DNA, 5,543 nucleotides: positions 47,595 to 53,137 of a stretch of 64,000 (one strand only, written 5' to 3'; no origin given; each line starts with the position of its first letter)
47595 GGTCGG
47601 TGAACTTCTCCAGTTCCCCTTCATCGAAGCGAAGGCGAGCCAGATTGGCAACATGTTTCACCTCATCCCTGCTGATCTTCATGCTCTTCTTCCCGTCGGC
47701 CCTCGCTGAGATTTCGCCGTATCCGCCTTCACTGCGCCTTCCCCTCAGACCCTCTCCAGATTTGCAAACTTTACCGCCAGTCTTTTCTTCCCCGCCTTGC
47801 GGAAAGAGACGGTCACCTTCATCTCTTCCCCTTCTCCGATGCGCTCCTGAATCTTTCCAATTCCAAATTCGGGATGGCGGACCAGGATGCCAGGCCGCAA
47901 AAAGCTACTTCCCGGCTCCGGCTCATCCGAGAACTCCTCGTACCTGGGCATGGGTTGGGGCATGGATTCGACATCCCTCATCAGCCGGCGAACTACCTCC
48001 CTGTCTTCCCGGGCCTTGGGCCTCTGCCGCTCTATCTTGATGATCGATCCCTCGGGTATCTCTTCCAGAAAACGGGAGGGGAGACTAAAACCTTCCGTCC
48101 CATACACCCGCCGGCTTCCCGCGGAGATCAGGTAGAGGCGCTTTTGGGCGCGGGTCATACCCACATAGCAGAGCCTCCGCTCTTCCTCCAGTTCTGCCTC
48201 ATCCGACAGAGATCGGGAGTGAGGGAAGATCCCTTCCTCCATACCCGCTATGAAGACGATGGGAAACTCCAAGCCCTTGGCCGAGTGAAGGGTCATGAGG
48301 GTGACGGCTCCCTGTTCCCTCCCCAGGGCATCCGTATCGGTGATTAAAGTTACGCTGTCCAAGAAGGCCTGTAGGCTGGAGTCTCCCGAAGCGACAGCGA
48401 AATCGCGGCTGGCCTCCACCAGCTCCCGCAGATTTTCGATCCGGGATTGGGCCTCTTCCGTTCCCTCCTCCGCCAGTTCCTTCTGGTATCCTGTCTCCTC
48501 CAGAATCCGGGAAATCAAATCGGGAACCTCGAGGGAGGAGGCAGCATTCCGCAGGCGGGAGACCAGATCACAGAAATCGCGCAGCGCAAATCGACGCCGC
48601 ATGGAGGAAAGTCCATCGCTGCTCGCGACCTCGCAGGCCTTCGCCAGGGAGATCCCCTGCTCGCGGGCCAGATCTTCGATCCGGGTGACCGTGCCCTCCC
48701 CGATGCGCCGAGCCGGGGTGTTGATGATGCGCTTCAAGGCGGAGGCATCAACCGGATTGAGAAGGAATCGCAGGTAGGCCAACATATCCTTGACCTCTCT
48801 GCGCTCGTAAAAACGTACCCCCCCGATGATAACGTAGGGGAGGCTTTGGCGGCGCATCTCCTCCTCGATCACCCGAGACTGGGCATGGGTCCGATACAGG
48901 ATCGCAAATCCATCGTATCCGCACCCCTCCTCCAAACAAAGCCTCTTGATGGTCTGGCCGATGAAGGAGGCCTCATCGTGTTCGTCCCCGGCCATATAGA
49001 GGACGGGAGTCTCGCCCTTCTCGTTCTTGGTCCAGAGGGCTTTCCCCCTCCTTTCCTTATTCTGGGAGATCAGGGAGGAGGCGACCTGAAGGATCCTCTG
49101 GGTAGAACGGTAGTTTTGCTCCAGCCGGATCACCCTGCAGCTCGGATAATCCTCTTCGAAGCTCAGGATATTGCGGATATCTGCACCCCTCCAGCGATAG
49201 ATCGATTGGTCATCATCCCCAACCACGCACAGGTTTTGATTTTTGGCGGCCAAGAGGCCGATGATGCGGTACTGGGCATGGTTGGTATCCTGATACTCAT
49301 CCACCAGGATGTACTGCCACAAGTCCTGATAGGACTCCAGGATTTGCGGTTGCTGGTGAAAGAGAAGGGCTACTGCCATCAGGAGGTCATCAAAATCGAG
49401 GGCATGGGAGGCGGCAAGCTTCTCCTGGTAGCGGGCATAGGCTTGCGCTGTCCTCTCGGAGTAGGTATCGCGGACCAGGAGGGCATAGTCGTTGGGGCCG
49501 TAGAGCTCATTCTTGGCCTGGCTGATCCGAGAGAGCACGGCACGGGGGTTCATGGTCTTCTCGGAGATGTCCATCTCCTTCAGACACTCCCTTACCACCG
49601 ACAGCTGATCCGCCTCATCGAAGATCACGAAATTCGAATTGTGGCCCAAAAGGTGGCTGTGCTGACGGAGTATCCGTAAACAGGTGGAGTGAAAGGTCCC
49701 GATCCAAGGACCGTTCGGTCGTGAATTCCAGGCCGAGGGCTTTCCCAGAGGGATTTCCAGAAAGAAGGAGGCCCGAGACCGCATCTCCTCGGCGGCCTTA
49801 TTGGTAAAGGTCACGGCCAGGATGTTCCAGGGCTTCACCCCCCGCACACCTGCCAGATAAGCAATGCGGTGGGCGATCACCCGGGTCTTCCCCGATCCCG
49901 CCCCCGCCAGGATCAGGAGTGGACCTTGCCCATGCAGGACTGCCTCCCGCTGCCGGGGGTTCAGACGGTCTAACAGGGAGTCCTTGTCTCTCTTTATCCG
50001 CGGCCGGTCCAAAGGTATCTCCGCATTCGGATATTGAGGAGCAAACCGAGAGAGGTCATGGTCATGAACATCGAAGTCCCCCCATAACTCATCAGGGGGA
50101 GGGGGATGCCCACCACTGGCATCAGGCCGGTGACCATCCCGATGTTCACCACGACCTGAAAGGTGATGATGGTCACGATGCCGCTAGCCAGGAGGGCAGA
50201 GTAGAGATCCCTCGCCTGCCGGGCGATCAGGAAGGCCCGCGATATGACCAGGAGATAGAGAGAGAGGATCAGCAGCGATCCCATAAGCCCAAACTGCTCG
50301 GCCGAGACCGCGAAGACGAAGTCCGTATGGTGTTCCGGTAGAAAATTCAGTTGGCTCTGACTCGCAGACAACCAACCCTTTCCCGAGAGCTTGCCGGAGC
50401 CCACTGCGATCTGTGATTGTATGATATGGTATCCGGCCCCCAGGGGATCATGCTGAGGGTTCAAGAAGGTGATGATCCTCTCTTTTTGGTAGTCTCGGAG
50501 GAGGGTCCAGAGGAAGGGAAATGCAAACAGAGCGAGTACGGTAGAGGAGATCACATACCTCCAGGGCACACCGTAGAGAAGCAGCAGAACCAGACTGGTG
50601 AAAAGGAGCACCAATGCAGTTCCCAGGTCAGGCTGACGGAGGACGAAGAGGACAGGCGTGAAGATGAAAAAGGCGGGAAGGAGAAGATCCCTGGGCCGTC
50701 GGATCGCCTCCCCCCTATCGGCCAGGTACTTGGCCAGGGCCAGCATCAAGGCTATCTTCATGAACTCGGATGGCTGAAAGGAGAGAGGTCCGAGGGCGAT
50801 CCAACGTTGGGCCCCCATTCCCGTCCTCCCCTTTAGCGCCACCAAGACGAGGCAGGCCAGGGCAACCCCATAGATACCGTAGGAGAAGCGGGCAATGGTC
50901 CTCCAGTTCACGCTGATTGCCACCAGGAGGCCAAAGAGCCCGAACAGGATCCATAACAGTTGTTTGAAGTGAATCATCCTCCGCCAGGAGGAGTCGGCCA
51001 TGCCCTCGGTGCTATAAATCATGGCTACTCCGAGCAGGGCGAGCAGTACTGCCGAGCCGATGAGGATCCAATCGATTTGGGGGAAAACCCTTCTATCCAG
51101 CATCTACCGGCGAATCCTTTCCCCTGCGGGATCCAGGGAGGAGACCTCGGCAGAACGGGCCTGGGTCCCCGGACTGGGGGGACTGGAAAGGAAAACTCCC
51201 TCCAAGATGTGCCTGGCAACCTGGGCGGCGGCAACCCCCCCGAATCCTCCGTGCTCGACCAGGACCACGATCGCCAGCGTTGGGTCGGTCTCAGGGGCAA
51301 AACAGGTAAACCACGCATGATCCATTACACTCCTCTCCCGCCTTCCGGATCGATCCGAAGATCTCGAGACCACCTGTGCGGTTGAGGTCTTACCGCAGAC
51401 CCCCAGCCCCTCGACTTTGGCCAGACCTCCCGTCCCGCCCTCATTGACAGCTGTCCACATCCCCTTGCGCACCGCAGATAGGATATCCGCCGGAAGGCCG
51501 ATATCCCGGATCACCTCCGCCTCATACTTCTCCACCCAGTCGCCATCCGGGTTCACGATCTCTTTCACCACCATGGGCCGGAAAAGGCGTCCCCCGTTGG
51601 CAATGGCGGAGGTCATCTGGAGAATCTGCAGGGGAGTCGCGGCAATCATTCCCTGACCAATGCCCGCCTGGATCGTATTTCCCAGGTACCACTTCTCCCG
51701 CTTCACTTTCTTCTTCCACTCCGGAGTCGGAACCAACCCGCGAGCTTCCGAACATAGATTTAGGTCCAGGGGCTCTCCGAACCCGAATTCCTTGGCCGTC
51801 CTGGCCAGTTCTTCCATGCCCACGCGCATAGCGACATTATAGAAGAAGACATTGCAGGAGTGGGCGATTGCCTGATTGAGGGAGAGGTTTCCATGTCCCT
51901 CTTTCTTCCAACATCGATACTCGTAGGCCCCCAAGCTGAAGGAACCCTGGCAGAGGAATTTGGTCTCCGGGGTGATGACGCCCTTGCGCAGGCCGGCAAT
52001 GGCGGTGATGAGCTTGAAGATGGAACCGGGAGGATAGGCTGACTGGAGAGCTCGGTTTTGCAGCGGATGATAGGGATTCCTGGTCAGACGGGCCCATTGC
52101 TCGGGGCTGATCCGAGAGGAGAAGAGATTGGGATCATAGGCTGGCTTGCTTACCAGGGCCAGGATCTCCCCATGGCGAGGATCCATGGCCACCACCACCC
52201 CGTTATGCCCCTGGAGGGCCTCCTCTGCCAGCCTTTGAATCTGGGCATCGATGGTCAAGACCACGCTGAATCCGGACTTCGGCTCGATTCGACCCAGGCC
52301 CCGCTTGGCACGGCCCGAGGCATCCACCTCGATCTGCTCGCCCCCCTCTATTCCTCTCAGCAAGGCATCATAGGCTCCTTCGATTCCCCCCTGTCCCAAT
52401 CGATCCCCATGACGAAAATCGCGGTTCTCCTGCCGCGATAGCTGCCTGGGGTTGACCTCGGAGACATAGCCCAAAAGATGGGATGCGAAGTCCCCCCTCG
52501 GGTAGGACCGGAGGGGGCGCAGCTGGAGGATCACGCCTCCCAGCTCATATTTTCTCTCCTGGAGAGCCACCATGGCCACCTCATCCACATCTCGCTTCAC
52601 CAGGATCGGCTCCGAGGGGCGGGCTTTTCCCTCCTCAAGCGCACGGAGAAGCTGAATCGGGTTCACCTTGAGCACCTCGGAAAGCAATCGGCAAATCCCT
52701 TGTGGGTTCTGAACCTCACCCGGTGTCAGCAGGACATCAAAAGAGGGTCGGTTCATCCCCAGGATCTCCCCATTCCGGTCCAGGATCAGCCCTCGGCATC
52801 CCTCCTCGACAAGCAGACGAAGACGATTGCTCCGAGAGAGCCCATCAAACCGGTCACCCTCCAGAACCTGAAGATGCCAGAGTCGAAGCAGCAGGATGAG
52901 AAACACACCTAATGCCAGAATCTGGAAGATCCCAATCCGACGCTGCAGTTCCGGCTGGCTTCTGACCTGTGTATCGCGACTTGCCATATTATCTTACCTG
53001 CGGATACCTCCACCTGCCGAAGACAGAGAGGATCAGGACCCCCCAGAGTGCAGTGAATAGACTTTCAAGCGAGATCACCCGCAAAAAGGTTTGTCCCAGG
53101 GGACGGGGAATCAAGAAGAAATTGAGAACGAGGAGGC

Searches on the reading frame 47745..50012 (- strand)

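Call 19: search_protein_families(library=pfam, proteins=[window:47745-50012:-], max_evalue=0.00001)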
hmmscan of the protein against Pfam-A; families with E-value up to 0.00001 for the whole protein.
window:47745-50012:- (755 aa): 8 families
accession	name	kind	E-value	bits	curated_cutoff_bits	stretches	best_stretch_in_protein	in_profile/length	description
PF00580.27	UvrD-helicase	-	2e-91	306.9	23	1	17-290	1-271/271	UvrD/REP helicase N-terminal domain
PF13361.12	UvrD_C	-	9.6e-81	272.3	25.6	1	295-630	1-347/350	UvrD-like helicase C-terminal domain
PF13245.12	AAA_19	-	2e-21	77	25.1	1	21-273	1-132/134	AAA domain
PF13538.12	UvrD_C_2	-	5.2e-11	42.7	27.4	1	570-629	2-52/52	UvrD-like helicase C-terminal domain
PF13604.12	AAA_30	-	2e-07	31.4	27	0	17-81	2-66/191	AAA domain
PF01443.25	Viral_helicase1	-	5.3e-07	30.1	21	0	517-629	131-227/228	Viral superfamily 1 RNA helicase core domain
PF21196.3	PcrA_UvrD_tudor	-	1.8e-06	28.1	23.9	0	711-752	5-46/48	PcrA/UvrD tudor domain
PF12073.14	DUF3553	-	2.6e-06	27.4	20.3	1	705-755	1-50/50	Protein of unknown function (DUF3553)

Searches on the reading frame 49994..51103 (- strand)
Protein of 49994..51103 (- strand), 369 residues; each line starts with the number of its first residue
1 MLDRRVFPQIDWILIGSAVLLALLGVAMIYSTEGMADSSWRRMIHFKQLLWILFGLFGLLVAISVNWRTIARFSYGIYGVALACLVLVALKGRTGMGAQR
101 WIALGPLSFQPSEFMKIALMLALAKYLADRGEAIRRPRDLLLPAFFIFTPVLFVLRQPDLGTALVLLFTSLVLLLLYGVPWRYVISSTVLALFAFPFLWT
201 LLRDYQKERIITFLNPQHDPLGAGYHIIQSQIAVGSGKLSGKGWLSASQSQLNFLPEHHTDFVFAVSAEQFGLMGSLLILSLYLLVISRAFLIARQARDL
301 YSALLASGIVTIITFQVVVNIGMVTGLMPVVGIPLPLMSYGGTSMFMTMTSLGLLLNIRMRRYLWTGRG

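Call 87: search_protein_families(library=pfam, proteins=[window:49994-51103:-], max_evalue=0.001)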
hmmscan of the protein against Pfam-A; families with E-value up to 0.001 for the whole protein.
window:49994-51103:- (369 aa): 1 family
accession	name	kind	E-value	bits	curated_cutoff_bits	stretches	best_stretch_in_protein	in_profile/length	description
PF01098.24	FTSW_RODA_SPOVE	-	1.3e-101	340.6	26.4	1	14-362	4-354/356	Cell cycle protein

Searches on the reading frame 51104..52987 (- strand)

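Call 20: search_protein_families(library=pfam, proteins=[window:51104-52987:-], max_evalue=0.0001)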
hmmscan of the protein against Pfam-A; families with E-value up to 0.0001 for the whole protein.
window:51104-52987:- (627 aa): 2 families
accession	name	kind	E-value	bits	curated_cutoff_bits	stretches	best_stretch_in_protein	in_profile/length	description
PF00905.27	Transpeptidase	-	1.3e-68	231.8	22.1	1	263-596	1-299/299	Penicillin binding protein transpeptidase domain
PF03717.20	PBP_dimer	-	1.1e-39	137.1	24.4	1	63-228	4-176/180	Penicillin-binding Protein dimerisation domain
